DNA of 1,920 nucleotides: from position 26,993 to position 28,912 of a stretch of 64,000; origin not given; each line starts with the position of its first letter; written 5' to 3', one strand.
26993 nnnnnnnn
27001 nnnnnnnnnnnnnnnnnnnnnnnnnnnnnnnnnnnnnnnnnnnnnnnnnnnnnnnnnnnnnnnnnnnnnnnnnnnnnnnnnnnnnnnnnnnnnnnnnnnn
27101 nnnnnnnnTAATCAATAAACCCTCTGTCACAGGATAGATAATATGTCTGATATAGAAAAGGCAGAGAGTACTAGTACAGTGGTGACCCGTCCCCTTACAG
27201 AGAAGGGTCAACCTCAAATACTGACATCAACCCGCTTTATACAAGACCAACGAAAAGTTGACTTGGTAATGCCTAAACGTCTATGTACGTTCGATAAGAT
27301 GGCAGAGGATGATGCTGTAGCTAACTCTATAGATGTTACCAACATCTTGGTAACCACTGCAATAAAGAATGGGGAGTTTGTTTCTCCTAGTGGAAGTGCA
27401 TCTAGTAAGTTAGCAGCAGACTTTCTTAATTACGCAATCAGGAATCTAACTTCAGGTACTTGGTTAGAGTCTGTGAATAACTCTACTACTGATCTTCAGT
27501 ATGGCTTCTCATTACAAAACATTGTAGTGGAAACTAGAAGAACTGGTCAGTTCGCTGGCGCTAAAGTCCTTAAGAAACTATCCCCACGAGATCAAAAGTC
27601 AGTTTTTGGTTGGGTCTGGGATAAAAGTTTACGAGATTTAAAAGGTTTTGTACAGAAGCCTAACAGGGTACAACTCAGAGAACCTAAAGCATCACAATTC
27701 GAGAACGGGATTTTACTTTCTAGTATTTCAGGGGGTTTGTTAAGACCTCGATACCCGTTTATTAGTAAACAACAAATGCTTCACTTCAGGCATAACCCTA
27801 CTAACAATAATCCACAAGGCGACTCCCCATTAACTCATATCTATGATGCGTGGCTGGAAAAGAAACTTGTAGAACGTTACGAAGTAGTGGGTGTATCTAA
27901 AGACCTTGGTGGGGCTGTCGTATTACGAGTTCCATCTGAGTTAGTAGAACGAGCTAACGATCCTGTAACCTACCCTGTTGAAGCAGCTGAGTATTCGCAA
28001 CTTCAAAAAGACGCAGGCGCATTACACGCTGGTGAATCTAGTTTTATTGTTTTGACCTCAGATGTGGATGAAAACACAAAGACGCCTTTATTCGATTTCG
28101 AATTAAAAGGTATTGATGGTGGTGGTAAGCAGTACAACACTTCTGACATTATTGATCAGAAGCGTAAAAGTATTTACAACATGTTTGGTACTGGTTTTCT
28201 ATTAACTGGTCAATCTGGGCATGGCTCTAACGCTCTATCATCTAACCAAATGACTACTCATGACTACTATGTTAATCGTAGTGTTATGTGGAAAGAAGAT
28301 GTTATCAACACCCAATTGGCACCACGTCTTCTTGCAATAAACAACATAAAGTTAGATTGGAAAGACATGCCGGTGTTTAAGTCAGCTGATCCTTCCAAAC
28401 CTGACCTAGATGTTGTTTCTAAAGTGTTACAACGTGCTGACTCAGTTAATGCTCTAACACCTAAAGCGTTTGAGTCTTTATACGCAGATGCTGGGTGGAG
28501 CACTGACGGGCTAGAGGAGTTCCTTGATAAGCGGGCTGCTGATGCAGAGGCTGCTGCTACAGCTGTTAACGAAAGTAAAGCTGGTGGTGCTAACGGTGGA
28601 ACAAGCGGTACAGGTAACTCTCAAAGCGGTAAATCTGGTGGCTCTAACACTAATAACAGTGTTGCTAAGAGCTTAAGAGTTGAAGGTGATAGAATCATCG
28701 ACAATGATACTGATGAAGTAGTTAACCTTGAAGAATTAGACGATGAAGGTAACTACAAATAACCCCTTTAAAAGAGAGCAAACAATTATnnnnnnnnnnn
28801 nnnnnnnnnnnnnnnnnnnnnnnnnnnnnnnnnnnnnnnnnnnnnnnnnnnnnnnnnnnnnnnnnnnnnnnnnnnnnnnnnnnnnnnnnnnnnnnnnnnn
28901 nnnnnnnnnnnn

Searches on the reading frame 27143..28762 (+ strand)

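Call 71: search_protein_families(library=phrogs, proteins=[window:27143-28762:+], max_evalue=0.00001)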
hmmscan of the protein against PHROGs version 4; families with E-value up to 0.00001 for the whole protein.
window:27143-28762:+ (539 aa): 3 families
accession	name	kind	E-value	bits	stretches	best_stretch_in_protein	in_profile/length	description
phrog_113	-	head and packaging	4.7e-48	165.2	1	32-437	51-398/1272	portal protein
phrog_30239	-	unknown function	3.3e-30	106.4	2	220-328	232-342/349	-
phrog_28799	-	unknown function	1.8e-10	42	1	3-154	10-164/178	-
